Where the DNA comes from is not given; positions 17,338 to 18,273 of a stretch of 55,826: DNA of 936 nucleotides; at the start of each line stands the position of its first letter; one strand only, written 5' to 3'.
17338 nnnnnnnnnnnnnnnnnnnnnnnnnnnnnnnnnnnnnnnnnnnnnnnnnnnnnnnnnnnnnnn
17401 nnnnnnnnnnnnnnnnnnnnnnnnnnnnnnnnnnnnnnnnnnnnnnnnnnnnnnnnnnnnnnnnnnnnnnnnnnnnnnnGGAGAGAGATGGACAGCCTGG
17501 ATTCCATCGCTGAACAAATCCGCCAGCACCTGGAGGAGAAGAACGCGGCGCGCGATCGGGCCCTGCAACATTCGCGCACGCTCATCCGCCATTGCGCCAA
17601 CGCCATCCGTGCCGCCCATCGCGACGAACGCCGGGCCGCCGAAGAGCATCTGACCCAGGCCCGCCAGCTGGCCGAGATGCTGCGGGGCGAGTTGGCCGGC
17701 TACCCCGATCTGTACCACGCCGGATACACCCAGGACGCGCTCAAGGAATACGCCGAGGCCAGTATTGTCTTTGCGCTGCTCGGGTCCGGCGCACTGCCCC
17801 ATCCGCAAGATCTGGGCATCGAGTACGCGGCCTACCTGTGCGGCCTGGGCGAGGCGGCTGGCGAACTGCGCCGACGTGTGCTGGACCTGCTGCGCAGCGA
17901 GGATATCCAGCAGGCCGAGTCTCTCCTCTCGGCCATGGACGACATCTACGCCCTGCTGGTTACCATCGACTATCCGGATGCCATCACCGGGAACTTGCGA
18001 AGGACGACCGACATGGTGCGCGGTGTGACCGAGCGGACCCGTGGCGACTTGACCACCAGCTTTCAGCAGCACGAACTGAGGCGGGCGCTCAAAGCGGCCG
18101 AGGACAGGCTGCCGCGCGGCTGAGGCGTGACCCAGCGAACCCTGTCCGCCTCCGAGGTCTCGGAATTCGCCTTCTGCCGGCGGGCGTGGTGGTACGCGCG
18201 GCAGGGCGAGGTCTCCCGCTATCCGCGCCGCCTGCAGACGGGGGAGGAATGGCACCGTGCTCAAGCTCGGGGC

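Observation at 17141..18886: Tight DUF3467 - translin - split Cas4-like nuclease operon wedged between ssb and nadK-recN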

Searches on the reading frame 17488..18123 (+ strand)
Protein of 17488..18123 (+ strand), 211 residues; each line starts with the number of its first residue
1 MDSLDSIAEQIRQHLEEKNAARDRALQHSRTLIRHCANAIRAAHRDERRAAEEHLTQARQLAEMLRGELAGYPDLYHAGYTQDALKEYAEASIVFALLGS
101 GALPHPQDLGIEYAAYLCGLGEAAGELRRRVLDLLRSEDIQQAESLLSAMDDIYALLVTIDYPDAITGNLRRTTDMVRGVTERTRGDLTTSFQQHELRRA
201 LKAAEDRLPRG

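Call 3: search_protein_families(library=pfam, proteins=[window:17488-18123:+], max_evalue=0.1)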
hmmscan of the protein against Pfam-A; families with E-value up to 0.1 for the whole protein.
window:17488-18123:+ (211 aa): 1 family
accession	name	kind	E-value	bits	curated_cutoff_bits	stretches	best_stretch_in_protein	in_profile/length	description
PF01997.21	Translin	-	0.0011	19.4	25.9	1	50-163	46-174/205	Translin family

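Call 4: search_protein_families(library=ncbifam, proteins=[window:17488-18123:+], max_evalue=0.1)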
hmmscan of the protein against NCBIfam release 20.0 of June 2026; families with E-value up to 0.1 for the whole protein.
window:17488-18123:+ (211 aa): 6 families
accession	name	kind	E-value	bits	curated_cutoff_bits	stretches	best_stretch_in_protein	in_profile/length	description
NF011160.0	PRK14562.1-5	equivalog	7.2e-81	270.7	291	1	2-209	2-209/213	haloacid dehalogenase superfamily protein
NF011158.0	PRK14562.1-3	equivalog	3.2e-59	200.2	359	1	4-208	2-210/210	haloacid dehalogenase superfamily protein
NF011161.0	PRK14562.1-6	equivalog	3e-55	186.7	228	1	3-204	13-213/218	haloacid dehalogenase superfamily protein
NF011156.0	PRK14562.1-1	equivalog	9.8e-37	126.9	308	1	4-189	9-193/200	haloacid dehalogenase superfamily protein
NF011159.0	PRK14562.1-4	equivalog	3e-29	102.1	269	1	11-204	8-196/198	haloacid dehalogenase superfamily protein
NF011157.0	PRK14562.1-2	equivalog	2.3e-24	86.2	238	1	8-178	5-170/191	haloacid dehalogenase superfamily protein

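Call 5: search_solved_structures(query=window:17488-18123:+, max_evalue=1, show_alignments=3)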
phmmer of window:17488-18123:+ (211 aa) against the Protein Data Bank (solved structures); distinct sequences matched with E-value up to 1: 6.
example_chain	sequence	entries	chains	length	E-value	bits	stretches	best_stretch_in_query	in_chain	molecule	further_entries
3zc1_A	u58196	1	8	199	5.7e-23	85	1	9-189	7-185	AFTRAX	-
3zc0_A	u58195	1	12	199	1.5e-22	83.6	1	9-189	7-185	AFTRAX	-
5jr9_B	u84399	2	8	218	1.5e-13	54.3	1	3-181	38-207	NEQ131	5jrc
5jr9_C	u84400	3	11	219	1.5e-13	54.3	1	3-181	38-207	NEQ131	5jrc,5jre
5jr9_A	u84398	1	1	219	1.5e-13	54.3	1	3-181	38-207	NEQ131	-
8gpv_A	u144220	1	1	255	0.18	14.9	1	120-168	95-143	Magnesium transporter MgtE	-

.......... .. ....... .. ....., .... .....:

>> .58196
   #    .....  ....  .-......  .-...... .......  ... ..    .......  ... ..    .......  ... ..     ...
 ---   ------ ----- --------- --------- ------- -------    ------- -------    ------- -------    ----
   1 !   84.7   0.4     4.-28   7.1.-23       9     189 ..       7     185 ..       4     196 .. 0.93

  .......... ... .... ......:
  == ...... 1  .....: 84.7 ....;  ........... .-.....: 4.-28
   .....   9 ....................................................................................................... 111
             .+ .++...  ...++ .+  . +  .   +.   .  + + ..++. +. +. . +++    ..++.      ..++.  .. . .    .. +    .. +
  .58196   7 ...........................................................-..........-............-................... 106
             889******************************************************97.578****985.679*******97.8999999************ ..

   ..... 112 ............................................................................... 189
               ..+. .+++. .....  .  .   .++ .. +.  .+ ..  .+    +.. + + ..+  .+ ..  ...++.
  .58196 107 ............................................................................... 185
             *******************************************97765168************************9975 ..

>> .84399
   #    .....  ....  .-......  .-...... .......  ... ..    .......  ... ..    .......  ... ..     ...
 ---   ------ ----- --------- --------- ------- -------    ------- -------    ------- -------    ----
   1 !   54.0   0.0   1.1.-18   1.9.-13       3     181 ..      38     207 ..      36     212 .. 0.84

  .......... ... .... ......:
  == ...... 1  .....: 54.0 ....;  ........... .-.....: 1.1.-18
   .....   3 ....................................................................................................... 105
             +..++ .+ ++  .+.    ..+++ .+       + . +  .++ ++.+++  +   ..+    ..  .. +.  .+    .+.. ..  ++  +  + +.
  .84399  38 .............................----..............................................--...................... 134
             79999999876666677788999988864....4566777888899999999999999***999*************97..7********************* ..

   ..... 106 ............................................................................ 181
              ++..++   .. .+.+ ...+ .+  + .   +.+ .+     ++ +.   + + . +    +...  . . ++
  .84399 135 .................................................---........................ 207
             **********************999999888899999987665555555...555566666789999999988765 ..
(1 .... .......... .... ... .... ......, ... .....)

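Call 8: find_homologous_proteins(query=window:17488-18123:+, max_evalue=0.00001)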
Query window:17488-18123:+ (211 aa): 7991 proteins with E <= 0.00001 among 8000 candidates; the best 120 are listed.
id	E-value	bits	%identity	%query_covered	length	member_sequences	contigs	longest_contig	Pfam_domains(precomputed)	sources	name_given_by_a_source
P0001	3.3e-129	446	100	100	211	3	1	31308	-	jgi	-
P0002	1.4e-110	386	86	100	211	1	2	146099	-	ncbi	-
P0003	1.4e-109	382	86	100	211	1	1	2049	-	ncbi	-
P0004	1.6e-109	382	85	100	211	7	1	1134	-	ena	-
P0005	8.1e-108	377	85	100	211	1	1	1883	-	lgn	-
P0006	2.8e-103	362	82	100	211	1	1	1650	-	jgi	jgi:translin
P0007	6.7e-98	344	77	100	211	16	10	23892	-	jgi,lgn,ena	jgi:translin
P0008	2.3e-97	342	78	100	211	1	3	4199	-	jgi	jgi:translin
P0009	1.4e-96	340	77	100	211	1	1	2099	-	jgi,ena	-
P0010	6.3e-96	338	77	100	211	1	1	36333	-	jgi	jgi:translin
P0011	8.9e-96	337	77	100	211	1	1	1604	-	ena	-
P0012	2.7e-95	336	76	100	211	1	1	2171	-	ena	-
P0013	9.2e-95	334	76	100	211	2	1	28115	-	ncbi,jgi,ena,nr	ncbi:MAG: haloacid dehalogenase [Chloroflexi bacterium RBG_13_66_10]|nr:MAG: haloacid dehalogenase [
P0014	9.4e-95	334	76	100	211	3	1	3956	-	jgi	-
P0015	9.1e-94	331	73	100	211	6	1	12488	-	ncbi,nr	ncbi:MAG TPA: haloacid dehalogenase [Anaerolineales bacterium]|nr:haloacid dehalogenase [Anaerolinea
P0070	1.0e-87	311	70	100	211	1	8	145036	-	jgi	jgi:translin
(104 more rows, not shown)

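Call 10: find_encoding_contigs(protein=P0070, flank=6000, max_places=3)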
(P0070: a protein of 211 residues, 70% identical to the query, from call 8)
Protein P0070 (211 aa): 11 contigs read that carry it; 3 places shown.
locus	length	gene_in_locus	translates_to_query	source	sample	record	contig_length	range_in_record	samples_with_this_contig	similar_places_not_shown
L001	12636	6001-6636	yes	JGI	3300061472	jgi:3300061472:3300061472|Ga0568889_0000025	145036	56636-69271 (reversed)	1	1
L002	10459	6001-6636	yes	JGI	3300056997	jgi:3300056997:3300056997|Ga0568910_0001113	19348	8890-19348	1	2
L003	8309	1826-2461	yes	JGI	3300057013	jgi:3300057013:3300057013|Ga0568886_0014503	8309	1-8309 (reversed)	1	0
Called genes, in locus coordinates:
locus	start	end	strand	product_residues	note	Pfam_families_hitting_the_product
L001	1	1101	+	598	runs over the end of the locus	PF00890:FAD_binding_2, PF01266:DAO, PF03486:HI0933_like (faint), PF07992:Pyr_redox_2 (faint), PF02910:Succ_DH_flav_C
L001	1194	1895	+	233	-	PF13085:Fer2_3, PF13237:Fer4_10, PF12838:Fer4_7 (faint), PF13183:Fer4_8, PF13534:Fer4_17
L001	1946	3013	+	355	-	PF00072:Response_reg, PF00211:Guanylate_cyc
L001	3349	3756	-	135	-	PF01850:PIN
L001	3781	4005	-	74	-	PF04014:MazE_antitoxin (weak)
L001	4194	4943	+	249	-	PF14451:Ub-Mut7C, PF01927:Mut7-C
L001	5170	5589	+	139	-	PF00436:SSB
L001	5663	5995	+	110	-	PF11950:DUF3467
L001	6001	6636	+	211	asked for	-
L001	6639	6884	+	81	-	-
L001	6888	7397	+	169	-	PF12705:PDDEXK_1, PF01930:Cas_Cas4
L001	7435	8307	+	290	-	PF01513:NAD_kinase, PF20143:NAD_kinase_C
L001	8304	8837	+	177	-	PF00643:zf-B_box (weak)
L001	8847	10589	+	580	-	PF02463:SMC_N, PF13476:AAA_23, PF13555:AAA_29 (faint)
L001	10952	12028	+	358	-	PF01544:CorA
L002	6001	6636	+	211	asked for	-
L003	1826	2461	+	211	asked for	-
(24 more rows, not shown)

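Call 11: find_encoding_contigs(protein=P0002, flank=6000, max_places=2)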
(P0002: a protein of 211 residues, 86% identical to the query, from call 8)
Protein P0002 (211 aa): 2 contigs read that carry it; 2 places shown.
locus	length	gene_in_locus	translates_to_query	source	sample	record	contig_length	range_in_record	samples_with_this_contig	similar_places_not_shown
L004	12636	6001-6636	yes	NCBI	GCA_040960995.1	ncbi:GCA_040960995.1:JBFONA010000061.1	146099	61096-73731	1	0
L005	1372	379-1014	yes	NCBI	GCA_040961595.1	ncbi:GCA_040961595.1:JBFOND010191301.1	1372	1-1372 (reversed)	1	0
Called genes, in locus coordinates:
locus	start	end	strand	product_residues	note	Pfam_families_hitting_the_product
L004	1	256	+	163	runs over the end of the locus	-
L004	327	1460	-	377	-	PF00712:DNA_pol3_beta, PF02767:DNA_pol3_beta_2, PF02768:DNA_pol3_beta_3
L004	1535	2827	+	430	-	PF01590:GAF, PF13185:GAF_2, PF13492:GAF_3, PF00512:HisKA, PF02518:HATPase_c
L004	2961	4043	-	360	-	PF07478:Dala_Dala_lig_C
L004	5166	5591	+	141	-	PF00436:SSB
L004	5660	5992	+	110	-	PF11950:DUF3467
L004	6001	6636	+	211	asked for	-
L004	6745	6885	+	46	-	-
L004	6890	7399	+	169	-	PF12705:PDDEXK_1, PF01930:Cas_Cas4 (weak)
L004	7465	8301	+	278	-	PF01513:NAD_kinase, PF20143:NAD_kinase_C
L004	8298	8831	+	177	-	PF00643:zf-B_box (weak)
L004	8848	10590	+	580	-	PF02463:SMC_N, PF13476:AAA_23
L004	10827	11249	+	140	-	PF04075:F420H2_quin_red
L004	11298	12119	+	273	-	PF02517:Rce1-like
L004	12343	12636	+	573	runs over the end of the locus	PF03781:FGE-sulfatase, PF01607:CBM_14 (faint)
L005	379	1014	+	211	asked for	-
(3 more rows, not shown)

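Call 12: search_protein_representatives(protein=window:17488-18123:+)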
Query: 211 residues. Proteins with E-value up to 0.001 (for the whole library): 1747; up to 1e-10: 1015; up to 1e-30: 158. The best 150 are listed.
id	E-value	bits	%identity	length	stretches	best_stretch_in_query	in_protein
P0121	2.3e-61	223.3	55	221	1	5-205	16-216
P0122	1.2e-56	208.0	54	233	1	4-208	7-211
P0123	3.6e-56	206.4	61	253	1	1-181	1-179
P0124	1.7e-54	201.0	68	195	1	63-201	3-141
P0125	2.6e-52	193.8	49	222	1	3-204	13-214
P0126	3.2e-52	193.6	53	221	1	13-202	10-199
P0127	1.3e-51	191.5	47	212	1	4-208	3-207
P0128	1.6e-51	191.3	49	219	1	2-210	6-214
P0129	2.6e-51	190.6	51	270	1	4-208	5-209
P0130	4.7e-50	186.5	55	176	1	36-207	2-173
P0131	1.0e-49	185.4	49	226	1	15-206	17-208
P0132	1.3e-49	185.1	48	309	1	1-200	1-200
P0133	2.5e-48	180.8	57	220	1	54-210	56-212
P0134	3.3e-48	180.4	56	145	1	66-208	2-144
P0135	3.6e-48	180.3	48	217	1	10-209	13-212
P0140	1.2e-46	175.4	43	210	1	4-208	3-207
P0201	7.0e-38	146.8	36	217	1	3-209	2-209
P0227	7.5e-35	136.9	38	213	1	5-206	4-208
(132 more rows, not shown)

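Call 19: find_related_loci(query=A3, collection=genome_contigs, flank=8000)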
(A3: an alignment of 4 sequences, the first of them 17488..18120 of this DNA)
Query A3 (211 aa) in genome_contigs; peptide patterns used: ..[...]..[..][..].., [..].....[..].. (x = any residue, [..] = any of these).
493 stretches matched a pattern; 467 encode a relative of the query (tblastn E <= 1e-3); the best 80 are kept; 80 distinct loci.
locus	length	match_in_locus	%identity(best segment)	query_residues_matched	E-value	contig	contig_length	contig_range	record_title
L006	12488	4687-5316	73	1-210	2e-100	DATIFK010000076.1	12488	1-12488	MAG TPA_asm: Anaerolineales bacterium isolate SMAG_U16393 k141_1394679, whole genome shotgun sequence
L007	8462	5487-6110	76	1-208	4e-99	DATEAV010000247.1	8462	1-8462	MAG TPA_asm: Anaerolineales bacterium isolate SMAG_U8227 k141_2384988, whole genome shotgun sequence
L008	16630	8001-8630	72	1-210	2e-97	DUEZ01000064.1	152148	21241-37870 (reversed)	MAG TPA_asm: Anaerolineae bacterium isolate W379 Contig64, whole genome shotgun sequence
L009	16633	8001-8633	74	1-211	3e-96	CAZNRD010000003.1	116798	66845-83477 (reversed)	MAG TPA_asm: uncultured Anaerolineaceae bacterium isolate binchicken_co209_24 genome assembly, contig: NODE_59_length_11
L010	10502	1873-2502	71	1-210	7e-96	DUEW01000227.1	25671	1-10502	MAG TPA_asm: Anaerolineae bacterium isolate W167 Contig227, whole genome shotgun sequence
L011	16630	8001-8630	70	1-210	1e-94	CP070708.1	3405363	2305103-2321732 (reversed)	MAG: Anaerolineaceae bacterium isolate bin52 chromosome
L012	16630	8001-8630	70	1-210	8e-94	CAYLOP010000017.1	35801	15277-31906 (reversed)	MAG TPA_asm: uncultured Anaerolineaceae bacterium isolate binchicken_co34_523 genome assembly, contig: NODE_1660_length_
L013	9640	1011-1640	71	1-210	1e-93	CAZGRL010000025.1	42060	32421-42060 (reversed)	MAG TPA_asm: uncultured Anaerolineaceae bacterium isolate binchicken_co34_481 genome assembly, contig: NODE_1219_length_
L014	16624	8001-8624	69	1-208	3e-92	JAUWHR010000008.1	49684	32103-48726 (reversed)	MAG: Anaerolineae bacterium isolate CSMAG_2273 CSMAG_2273_k141_1361215_length_49684_cov_17.2776, whole genome shotgun se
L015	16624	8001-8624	68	1-208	1e-90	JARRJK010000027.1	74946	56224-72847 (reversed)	MAG: Anaerolineales bacterium isolate Spart_018_MAG scaffold_958, whole genome shotgun sequence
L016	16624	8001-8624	69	1-208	2e-90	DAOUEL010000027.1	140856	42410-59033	MAG TPA_asm: Anaerolineales bacterium isolate N6_281 k139_1865289, whole genome shotgun sequence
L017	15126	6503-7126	68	1-208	2e-90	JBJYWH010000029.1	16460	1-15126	MAG: Anaerolineales bacterium isolate J5_7_160517rDrA_9 J5_7_160517rDrA_9_000000000029, whole genome shotgun sequence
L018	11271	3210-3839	75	1-210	2e-100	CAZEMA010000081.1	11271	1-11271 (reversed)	MAG TPA_asm: uncultured Anaerolineaceae bacterium isolate binchicken_co103_424 genome assembly, contig: NODE_6411_length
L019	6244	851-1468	67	1-206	1e-89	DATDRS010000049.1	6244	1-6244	MAG TPA_asm: Anaerolineales bacterium isolate SMAG_U7983 k141_3068131, whole genome shotgun sequence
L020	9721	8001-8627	67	1-209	1e-88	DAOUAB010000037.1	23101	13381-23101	MAG TPA_asm: Anaerolineales bacterium isolate H61_599 k121_762509, whole genome shotgun sequence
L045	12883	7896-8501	66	1-202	3e-85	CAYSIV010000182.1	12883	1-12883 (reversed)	MAG TPA_asm: uncultured Anaerolineales bacterium isolate SRP119689_co1_311 genome assembly, contig: NODE_7115_length_128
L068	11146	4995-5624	66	1-210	1e-78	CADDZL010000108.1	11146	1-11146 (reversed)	Chloroflexi bacterium isolate 22 genome assembly, contig: NODE_4308_length_11146_cov_5.957709, whole genome shotgun sequ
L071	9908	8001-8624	61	1-208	2e-77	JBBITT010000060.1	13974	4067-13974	MAG: Chloroflexota bacterium isolate RVF170221_bin_402 NODE_4586_length_13974_cov_19.994612, whole genome shotgun sequen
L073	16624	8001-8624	60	1-208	2e-76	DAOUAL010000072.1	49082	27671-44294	MAG TPA_asm: Anaerolineae bacterium isolate H63_652 k137_132302, whole genome shotgun sequence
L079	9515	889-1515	58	1-209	3e-71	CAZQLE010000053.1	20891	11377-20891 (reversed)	MAG TPA_asm: uncultured Anaerolineaceae bacterium isolate binchicken_co269_224 genome assembly, contig: NODE_2273_length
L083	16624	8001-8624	58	1-206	2e-70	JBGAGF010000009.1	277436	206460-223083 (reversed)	MAG: Aggregatilineales bacterium isolate MAG_MBR_H125.30 MBRH125-30_opera_contig_292, whole genome shotgun sequence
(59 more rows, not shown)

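Call 24: find_encoding_contigs(protein=P0125, flank=5000, max_places=2)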
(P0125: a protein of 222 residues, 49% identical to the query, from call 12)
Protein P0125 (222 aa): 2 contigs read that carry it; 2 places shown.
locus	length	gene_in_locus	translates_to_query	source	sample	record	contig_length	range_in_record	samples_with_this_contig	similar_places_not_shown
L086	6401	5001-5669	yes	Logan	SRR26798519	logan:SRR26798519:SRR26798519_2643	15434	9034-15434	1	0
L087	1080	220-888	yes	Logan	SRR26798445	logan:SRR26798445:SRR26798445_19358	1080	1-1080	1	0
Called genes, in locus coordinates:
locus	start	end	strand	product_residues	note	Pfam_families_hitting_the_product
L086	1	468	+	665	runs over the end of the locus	PF00672:HAMP, PF01590:GAF, PF13185:GAF_2, PF13492:GAF_3 (weak), PF00990:GGDEF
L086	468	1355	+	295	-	PF00483:NTP_transferase, PF12804:NTP_transf_3 (weak)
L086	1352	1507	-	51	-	PF13783:DUF4177 (weak)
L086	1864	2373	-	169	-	PF01613:Flavin_Reduct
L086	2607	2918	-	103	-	-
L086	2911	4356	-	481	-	PF02789:Peptidase_M17_N, PF21337:Peptidase_M17_N_1 (weak), PF00883:Peptidase_M17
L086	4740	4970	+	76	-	-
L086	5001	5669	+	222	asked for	-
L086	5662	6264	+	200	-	-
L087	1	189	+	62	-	?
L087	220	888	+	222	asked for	-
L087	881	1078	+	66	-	?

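Call 25: find_encoding_contigs(protein=P0140, flank=5000, max_places=2)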
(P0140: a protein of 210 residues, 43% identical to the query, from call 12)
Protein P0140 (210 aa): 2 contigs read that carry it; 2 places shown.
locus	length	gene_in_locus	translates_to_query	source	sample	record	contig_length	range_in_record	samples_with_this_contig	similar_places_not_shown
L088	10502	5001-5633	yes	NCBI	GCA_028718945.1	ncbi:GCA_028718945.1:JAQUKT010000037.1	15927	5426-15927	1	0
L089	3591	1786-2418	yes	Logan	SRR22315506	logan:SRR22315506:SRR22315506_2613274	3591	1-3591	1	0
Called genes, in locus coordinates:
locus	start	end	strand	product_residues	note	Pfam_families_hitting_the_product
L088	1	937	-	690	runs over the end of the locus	PF03030:H_PPase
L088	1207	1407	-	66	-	-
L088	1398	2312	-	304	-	PF08843:AbiEii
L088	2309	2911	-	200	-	PF13338:AbiEi_4 (weak)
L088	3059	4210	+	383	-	PF00155:Aminotran_1_2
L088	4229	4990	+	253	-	PF04199:Cyclase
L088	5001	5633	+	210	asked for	-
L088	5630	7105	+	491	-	PF01522:Polysacc_deac_1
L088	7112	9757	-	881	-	PF01590:GAF, PF13185:GAF_2, PF13492:GAF_3, PF01590:GAF, PF13185:GAF_2, PF13492:GAF_3, PF00989:PAS, PF08448:PAS_4, +4 more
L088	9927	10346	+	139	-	-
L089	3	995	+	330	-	?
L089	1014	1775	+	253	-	PF04199:Cyclase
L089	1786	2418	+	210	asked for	-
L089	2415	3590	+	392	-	?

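Call 26: find_encoding_contigs(protein=P0201, flank=5000, max_places=2)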
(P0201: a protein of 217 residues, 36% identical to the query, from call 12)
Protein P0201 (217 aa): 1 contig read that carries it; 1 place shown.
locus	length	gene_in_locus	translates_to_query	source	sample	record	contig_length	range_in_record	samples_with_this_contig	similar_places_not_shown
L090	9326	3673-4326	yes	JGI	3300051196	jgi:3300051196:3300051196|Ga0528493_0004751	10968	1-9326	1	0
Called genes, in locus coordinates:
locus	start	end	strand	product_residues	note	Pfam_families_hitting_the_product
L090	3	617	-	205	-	?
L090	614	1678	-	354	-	PF17835:NOG1_N, PF03193:RsgA_GTPase (faint), PF01926:MMR_HSR1, PF02421:FeoB_N, PF06858:NOG1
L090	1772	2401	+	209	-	PF00227:Proteasome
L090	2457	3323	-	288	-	PF04055:Radical_SAM, PF08608:Wyosine_form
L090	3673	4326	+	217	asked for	PF01997:Translin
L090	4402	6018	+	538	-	PF01409:tRNA-synt_2d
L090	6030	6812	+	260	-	PF04493:Endonuclease_5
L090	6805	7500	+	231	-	PF01047:MarR (faint), PF12802:MarR_2 (weak), PF01982:CTP-dep_RFKase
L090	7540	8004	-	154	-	PF01467:CTP_transf_like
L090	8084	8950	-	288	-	PF00590:TP_methylase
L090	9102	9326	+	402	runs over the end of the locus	-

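Call 27: find_encoding_contigs(protein=P0227, flank=5000, max_places=2)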
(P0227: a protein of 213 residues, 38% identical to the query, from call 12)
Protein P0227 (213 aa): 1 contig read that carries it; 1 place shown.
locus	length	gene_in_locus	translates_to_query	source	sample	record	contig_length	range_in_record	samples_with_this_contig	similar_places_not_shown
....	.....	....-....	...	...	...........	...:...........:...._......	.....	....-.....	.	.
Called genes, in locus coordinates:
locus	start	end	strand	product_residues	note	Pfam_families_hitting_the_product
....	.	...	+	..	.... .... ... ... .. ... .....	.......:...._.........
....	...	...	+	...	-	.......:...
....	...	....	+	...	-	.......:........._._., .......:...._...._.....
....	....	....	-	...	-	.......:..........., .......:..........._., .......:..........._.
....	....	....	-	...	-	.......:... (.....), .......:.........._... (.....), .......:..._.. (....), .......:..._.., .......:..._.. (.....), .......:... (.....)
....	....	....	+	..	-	-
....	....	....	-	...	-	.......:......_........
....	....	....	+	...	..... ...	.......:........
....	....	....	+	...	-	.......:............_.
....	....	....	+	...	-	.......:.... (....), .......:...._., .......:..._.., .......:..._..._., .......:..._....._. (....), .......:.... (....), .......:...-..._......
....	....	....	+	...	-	-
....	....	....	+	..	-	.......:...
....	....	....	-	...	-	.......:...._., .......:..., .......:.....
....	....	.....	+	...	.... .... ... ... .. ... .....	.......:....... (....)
